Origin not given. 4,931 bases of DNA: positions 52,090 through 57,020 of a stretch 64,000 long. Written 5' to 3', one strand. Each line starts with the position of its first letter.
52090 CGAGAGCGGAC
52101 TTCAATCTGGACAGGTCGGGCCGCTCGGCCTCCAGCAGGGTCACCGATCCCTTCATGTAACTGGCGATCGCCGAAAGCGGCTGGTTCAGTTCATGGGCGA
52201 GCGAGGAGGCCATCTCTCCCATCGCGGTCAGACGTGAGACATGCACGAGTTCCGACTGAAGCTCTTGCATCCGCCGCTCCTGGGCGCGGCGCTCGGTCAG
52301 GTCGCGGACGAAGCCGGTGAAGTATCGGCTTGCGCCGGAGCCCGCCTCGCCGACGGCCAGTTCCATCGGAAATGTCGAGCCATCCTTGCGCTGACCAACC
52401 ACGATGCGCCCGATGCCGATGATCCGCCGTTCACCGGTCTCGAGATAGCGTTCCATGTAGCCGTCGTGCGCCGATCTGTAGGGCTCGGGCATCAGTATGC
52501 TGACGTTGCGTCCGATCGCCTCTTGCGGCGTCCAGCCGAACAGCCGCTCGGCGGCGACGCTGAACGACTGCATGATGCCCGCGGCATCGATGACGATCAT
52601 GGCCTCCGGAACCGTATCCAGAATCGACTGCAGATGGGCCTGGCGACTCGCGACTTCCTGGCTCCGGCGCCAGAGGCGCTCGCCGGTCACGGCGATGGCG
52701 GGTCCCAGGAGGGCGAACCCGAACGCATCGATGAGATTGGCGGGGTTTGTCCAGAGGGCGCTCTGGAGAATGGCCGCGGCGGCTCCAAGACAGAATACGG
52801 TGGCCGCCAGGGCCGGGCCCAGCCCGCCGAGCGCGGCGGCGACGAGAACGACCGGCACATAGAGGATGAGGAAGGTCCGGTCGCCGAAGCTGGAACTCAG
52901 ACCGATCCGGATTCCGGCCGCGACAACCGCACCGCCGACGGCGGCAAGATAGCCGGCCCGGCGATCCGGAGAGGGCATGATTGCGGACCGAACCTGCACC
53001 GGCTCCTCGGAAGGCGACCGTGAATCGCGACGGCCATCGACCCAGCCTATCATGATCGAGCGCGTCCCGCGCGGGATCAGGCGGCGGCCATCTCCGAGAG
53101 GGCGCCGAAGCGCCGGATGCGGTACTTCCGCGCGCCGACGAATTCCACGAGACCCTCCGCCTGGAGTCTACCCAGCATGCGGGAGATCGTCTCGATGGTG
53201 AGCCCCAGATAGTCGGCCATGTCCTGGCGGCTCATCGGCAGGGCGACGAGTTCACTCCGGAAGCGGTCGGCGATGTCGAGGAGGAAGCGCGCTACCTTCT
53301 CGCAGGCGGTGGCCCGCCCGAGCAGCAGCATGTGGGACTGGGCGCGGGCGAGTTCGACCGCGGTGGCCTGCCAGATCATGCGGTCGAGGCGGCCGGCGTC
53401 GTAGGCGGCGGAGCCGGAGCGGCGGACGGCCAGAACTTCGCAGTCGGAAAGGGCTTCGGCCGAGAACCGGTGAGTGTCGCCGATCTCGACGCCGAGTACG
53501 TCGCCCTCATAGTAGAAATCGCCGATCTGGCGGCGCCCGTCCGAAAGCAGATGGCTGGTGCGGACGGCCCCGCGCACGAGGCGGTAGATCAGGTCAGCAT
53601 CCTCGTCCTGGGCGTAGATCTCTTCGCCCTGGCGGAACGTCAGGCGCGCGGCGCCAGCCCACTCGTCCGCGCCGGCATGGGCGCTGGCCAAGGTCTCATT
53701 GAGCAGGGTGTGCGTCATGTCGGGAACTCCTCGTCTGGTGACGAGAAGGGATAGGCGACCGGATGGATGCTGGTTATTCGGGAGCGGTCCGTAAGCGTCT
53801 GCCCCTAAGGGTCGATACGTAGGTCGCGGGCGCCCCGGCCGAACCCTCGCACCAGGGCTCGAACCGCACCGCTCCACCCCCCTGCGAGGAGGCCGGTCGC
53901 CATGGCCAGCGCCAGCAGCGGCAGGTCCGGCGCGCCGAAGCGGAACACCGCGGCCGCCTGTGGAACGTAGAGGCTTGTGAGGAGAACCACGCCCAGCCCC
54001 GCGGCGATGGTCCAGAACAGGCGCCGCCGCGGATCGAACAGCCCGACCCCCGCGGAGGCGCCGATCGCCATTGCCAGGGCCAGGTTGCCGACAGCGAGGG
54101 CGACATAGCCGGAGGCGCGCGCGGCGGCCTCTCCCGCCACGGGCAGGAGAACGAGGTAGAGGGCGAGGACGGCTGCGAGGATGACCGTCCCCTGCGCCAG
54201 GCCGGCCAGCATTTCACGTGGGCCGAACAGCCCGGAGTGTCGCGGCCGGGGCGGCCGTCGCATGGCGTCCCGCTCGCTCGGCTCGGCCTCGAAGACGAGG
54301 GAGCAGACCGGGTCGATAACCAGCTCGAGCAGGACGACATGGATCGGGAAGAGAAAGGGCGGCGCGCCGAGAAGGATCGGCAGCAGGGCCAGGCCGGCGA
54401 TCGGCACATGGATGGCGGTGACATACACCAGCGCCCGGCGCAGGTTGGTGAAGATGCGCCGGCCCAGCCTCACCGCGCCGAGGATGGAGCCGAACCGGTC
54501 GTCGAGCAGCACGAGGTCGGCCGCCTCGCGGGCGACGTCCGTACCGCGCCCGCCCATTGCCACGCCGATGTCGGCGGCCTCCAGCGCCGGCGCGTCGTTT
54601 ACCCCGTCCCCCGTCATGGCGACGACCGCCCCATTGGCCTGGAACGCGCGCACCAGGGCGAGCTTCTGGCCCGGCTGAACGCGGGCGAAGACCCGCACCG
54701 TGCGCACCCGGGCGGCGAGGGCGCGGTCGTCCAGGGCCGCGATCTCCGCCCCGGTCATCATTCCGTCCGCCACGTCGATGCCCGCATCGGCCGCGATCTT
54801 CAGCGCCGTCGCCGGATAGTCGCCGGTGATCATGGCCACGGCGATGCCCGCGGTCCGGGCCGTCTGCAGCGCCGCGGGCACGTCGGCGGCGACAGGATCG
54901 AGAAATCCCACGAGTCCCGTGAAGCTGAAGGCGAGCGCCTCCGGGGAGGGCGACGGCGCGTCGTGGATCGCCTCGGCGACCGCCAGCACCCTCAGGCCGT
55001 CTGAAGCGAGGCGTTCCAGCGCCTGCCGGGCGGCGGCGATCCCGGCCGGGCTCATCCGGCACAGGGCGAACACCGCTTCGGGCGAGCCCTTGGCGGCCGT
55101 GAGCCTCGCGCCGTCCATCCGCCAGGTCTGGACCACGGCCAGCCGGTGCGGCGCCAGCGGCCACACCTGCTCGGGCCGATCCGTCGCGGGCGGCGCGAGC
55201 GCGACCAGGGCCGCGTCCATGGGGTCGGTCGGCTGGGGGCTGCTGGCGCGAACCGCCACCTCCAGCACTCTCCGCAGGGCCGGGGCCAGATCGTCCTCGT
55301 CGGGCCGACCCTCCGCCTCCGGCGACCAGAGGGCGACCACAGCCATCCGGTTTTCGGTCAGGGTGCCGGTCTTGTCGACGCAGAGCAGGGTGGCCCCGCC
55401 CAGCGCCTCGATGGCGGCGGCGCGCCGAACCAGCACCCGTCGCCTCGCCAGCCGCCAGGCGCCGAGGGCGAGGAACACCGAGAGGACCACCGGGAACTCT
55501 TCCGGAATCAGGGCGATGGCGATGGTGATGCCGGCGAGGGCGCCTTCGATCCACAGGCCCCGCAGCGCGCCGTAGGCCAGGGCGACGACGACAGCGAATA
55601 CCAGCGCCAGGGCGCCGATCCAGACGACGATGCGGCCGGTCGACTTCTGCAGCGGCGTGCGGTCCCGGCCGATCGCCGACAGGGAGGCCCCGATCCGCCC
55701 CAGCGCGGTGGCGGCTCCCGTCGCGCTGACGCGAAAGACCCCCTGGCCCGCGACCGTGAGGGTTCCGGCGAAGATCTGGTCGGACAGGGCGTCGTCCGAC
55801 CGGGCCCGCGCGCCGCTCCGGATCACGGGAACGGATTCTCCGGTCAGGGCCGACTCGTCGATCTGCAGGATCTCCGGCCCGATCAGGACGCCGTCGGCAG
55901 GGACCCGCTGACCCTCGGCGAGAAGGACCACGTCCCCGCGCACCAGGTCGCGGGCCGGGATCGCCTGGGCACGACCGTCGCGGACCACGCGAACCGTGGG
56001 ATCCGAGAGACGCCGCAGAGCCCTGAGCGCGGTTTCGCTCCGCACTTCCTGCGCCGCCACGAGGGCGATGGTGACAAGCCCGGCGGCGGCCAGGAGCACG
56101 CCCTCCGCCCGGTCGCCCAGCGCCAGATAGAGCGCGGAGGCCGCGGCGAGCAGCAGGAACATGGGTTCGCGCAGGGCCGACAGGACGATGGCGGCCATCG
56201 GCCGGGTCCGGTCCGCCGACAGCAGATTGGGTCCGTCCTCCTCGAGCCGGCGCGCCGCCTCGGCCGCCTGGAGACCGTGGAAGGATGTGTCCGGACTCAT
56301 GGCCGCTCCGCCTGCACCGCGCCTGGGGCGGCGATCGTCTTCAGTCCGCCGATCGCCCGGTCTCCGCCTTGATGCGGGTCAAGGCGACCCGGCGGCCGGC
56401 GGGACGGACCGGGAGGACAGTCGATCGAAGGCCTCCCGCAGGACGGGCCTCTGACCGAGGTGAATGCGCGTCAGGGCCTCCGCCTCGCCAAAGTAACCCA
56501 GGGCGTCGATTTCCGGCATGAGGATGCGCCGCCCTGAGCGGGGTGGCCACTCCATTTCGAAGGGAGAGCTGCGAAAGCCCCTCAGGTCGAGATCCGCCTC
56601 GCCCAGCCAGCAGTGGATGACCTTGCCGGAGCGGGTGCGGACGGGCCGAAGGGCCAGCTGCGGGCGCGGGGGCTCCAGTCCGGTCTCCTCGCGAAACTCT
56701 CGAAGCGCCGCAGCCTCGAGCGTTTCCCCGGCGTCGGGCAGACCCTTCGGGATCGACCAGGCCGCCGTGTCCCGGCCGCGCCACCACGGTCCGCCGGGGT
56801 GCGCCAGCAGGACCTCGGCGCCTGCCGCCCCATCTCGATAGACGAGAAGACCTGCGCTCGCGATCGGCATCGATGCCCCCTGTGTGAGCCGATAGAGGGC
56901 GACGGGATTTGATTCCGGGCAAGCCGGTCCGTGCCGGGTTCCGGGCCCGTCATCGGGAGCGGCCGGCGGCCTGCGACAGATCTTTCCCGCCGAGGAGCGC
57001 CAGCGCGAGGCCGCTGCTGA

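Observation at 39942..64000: A 24-kb self-contained hypoxia island: fixK-fixL-fixJ plus 12 FixK boxes and a DosR-like dormancy cargo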

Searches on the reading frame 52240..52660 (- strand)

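Call 24: search_solved_structures(query=window:52240-52660:-, show_alignments=2, max_evalue=1e-20)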
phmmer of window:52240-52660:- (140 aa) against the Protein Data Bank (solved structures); distinct sequences matched with E-value up to 1e-20: 7.
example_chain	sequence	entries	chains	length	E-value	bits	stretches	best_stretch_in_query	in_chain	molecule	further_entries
8js5_A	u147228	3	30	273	1.1e-54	186.9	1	4-139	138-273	Sensor protein FixL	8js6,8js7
1dp6_A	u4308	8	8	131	2.3e-52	179.4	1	6-135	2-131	FIXL PROTEIN | SENSOR PROTEIN FIXL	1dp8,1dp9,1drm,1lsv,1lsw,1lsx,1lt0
1y28_A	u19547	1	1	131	1.6e-51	176.6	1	6-135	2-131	Sensor protein fixL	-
2cmn_A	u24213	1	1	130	2.3e-51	176.1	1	6-135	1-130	SENSOR PROTEIN FIXL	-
1d06_A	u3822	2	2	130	3.6e-48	165.8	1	3-122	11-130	nitrogen fixation regulatory protein fixL | FIXL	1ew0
1xj4_A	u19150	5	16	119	2.4e-47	163.1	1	16-134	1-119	Sensor protein fixL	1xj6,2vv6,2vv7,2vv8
1xj2_A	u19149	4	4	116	2e-45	156.9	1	19-134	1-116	Sensor protein fixL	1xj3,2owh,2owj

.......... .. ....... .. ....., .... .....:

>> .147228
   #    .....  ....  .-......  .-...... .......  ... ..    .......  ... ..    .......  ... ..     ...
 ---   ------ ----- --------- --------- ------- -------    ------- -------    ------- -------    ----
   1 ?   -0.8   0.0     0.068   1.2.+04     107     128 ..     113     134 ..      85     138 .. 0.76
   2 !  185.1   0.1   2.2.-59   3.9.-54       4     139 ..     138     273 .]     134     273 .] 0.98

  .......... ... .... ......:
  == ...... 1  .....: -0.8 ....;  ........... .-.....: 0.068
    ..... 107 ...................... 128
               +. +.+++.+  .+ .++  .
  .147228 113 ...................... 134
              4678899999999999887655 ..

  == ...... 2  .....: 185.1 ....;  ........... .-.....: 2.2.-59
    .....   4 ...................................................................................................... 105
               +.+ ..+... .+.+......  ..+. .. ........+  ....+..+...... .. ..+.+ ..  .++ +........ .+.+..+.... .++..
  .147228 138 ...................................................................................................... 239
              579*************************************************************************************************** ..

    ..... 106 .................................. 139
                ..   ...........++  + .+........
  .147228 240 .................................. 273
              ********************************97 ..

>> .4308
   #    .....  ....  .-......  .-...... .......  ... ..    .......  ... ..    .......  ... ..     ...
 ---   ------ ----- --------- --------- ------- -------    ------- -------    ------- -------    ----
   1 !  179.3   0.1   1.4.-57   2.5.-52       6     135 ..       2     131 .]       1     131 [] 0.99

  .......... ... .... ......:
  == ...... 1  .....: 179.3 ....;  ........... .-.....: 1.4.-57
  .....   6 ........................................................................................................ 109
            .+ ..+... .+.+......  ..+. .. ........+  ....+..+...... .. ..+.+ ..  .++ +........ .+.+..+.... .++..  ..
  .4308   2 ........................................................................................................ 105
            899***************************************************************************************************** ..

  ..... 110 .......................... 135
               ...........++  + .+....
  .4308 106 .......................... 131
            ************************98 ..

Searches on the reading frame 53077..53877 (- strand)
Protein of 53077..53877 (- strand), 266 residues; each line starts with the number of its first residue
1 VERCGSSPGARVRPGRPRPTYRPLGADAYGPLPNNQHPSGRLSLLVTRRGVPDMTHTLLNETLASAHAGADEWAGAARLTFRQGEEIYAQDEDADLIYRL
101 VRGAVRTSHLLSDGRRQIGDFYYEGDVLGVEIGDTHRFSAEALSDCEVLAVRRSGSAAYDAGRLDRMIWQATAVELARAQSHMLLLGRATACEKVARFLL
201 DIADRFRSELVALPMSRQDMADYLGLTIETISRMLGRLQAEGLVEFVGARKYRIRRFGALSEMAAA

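Call 8: search_protein_families(library=pfam, proteins=[window:53077-53877:-], max_evalue=0.001)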
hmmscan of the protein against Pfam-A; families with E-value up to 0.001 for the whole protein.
window:53077-53877:- (266 aa): 5 families
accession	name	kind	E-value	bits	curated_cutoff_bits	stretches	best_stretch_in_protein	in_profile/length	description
PF13545.12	HTH_Crp_2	-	1.1e-18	67.4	27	1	193-262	1-69/70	Crp-like helix-turn-helix domain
PF00325.26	Crp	-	2.5e-17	62.8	21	1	213-243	1-31/32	Bacterial regulatory proteins, crp family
PF00027.35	cNMP_binding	-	7.5e-12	45.5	27.5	1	80-154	3-80/89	Cyclic nucleotide-binding domain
PF25213.1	HVO_A0261_N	-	3.7e-05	24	35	1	197-260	5-69/86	HVO_A0261 N-terminal domain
PF12802.13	MarR_2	-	0.00055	20.5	27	0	215-247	21-53/61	MarR family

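Call 23: search_solved_structures(query=window:53077-53718:-, show_alignments=2, max_evalue=0.00001)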
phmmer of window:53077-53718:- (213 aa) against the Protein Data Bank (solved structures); distinct sequences matched with E-value up to 0.00001: 19.
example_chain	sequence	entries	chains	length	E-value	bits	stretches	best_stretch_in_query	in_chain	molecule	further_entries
4i2o_A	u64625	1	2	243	7.5e-51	175.6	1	23-209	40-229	FixK2 protein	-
9qlt_A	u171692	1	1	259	2.1e-17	66.5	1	27-212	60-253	FNR type regulator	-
9qly_A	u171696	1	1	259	6.6e-17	64.9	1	27-212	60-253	FNR type regulator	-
9qmc_A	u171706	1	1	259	1.4e-16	63.8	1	27-212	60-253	FNR type regulator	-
9qll_A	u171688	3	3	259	1.4e-16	63.8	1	27-212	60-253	FNR type regulator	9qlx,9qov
8qto_A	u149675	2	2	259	1.4e-16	63.8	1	27-212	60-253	FNR type regulator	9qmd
5cvr_A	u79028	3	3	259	1.4e-16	63.8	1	27-212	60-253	FNR type regulator | FNR regulator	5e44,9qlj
5i2d_G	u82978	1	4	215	2.8e-12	49.8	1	23-201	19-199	Transcriptional regulator, Crp family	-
3b02_A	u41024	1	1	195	9.4e-12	48.1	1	28-201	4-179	Transcriptional regulator, Crp family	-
3h3z_A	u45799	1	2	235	1.5e-09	40.9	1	9-191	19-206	Cyclic nucleotide-binding protein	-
3fx3_A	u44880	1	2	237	1.5e-09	40.9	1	9-191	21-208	Cyclic nucleotide-binding protein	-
3dkw_A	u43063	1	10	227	1.2e-06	31.5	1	26-195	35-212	DNR protein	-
3h3u_A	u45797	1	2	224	1.7e-06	31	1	26-195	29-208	PROBABLE TRANSCRIPTIONAL REGULATORY PROTEIN (PROBABLY CRP/FNR-FAMILY)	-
3d0s_A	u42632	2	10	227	1.7e-06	31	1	26-195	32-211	TRANSCRIPTIONAL REGULATORY PROTEIN | PROBABLE TRANSCRIPTIONAL REGULATORY PROTEIN (PROBABLY CRP/ FNR-FAMILY)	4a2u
3mzh_A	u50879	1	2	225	1.7e-06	31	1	26-195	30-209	PROBABLE TRANSCRIPTIONAL REGULATORY PROTEIN (PROBABLY CRP/FNR-FAMILY)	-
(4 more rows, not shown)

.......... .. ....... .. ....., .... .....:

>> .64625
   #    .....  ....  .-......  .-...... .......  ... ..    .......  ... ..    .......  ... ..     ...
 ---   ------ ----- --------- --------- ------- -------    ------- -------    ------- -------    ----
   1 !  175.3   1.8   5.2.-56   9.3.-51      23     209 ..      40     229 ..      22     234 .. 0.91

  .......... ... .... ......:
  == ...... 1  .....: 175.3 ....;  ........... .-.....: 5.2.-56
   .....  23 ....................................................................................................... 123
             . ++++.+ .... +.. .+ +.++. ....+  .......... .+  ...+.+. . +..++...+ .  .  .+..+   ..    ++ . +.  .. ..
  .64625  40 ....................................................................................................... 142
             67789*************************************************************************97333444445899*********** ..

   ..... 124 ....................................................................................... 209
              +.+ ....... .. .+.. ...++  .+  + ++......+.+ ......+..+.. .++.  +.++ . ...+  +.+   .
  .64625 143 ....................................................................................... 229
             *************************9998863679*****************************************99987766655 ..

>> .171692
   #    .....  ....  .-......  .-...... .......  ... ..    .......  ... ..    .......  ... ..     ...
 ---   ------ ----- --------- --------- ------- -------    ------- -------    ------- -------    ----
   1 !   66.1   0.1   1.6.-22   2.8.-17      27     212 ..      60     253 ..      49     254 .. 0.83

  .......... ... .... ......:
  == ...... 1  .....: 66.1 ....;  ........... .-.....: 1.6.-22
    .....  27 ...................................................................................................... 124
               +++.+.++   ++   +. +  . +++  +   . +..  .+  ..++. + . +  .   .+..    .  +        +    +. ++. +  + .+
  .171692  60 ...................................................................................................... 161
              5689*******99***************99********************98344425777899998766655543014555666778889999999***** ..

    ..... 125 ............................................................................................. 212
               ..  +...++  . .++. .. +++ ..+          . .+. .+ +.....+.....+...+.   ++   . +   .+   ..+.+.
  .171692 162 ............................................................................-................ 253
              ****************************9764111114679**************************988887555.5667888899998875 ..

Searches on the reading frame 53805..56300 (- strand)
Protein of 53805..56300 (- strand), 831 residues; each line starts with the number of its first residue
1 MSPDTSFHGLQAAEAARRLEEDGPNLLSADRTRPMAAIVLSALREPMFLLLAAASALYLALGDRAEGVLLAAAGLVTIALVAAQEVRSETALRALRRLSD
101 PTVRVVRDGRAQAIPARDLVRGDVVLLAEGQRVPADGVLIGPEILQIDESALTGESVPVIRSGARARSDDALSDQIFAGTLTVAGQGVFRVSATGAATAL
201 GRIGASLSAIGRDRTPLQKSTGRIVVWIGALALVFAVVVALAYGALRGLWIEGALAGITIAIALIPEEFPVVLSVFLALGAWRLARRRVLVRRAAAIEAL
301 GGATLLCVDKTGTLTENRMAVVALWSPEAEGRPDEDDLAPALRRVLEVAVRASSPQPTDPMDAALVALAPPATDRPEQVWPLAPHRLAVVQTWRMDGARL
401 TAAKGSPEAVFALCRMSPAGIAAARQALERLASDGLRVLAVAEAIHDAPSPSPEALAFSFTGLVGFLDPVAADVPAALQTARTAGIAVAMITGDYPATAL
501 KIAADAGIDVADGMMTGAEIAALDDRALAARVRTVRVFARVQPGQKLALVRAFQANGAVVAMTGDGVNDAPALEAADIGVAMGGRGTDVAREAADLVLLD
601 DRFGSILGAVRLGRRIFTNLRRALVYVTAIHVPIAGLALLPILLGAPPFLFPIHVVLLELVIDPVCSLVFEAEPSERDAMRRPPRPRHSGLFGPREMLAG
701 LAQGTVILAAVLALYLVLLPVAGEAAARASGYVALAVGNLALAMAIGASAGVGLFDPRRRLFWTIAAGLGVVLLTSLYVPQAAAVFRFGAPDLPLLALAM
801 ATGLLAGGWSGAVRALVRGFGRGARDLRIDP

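Call 8: search_protein_families(library=pfam, proteins=[window:53805-56300:-], max_evalue=0.001)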
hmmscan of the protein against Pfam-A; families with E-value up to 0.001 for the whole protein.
window:53805-56300:- (831 aa): 5 families
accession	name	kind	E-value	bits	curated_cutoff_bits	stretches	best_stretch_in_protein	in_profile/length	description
PF00122.25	E1-E2_ATPase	-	1.5e-43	148.9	28.1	1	98-287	2-181/181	E1-E2 ATPase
PF00689.26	Cation_ATPase_C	-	8.5e-22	78.2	27.3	1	649-811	3-170/175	Cation transporting ATPase, C-terminus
PF00702.32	Hydrolase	-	1.1e-14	55.7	26.4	1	305-577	3-191/191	haloacid dehalogenase-like hydrolase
PF00690.31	Cation_ATPase_N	-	1.4e-10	41.1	20.4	1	6-57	17-68/69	Cation transporter/ATPase, N-terminus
PF08282.18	Hydrolase_3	-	0.00018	21.8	20.9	0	550-600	196-245/255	haloacid dehalogenase-like hydrolase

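Call 46: search_protein_families(library=ncbifam, proteins=[window:53805-56300:-], max_evalue=0.001)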
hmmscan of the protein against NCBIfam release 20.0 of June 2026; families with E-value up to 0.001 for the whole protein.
window:53805-56300:- (831 aa): 21 families
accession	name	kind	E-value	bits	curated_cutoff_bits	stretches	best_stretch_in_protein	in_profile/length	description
TIGR01522.1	ATPase-IIA2_Ca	equivalog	6e-127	424.6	798.3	2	426-718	466-748/854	calcium-transporting P-type ATPase, PMR1-type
TIGR01647.1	ATPase-IIIA_H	equivalog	4.6e-105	352.5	615.5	1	9-662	1-637/755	plasma-membrane proton-efflux P-type ATPase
TIGR01517.1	ATPase-IIB_Ca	equivalog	3.1e-95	320.1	507.05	2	423-713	499-782/882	calcium-translocating P-type ATPase, PMCA-type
TIGR01106.1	ATPase-IIC_X-K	subfamily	6.9e-94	315.5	946.1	3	8-326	35-367/997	Na,H/K antiporter P-type ATPase subunit alpha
TIGR01524.1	ATPase-IIIB_Mg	equivalog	4.5e-92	309.4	610.75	2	5-321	29-354/867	magnesium-translocating P-type ATPase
TIGR01116.1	ATPase-IIA1_Ca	equivalog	4.4e-91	306.2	703.4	2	427-702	433-686/799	calcium-translocating P-type ATPase, SERCA-type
TIGR01523.1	ATPase-IID_K-Na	equivalog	7.4e-89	298.6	645.05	3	423-719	540-858/997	potassium/sodium efflux P-type ATPase, fungal-type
TIGR01494.1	ATPase_P-type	subfamily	2.5e-80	270.2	62.3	3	74-348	6-258/478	HAD-IC family P-type ATPase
NF011702.0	PRK15122.1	subfamily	1.7e-76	258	975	1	5-626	45-709/907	magnesium-translocating P-type ATPase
TIGR01525.1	ATPase-IB_hvy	subfamily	2.4e-66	224.8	346.25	2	49-508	3-426/560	heavy metal translocating P-type ATPase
TIGR01657.1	P-ATPase-V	hypoth_equivalog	2.5e-52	177.6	618.25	3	8-325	138-470/1055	ATP13A2 family polyamine export P-type ATPase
TIGR01512.1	ATPase-IB2_Cd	subfamily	9.6e-51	173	313.5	2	50-324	4-255/494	cadmium family heavy metal-translocating P-type ATPase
TIGR01511.1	ATPase-IB1_Cu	subfamily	5.1e-50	170.8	397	2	84-324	63-282/542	copper-translocating P-type ATPase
TIGR01497.1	kdpB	equivalog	3.7e-42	144.3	527.9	2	84-509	87-486/675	potassium-transporting ATPase subunit KdpB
NF008262.1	PRK11033.1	equivalog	1.3e-40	139.6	1005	2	51-523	184-613/731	zinc/cadmium/mercury/lead-transporting ATPase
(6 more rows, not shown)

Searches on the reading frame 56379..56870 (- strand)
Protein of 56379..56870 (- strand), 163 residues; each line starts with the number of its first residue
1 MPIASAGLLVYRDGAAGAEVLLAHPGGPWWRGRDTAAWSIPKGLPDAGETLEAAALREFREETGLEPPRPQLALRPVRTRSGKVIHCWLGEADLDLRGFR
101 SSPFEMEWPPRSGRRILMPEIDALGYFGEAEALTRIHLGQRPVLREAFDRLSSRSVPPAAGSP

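Call 8: search_protein_families(library=pfam, proteins=[window:56379-56870:-], max_evalue=0.001)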
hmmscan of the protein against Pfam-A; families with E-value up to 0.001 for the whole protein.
window:56379-56870:- (163 aa): 1 family
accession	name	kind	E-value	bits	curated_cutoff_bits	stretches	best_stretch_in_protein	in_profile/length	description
PF00293.34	NUDIX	-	7.4e-14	52.3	21.1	1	4-143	4-130/134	NUDIX domain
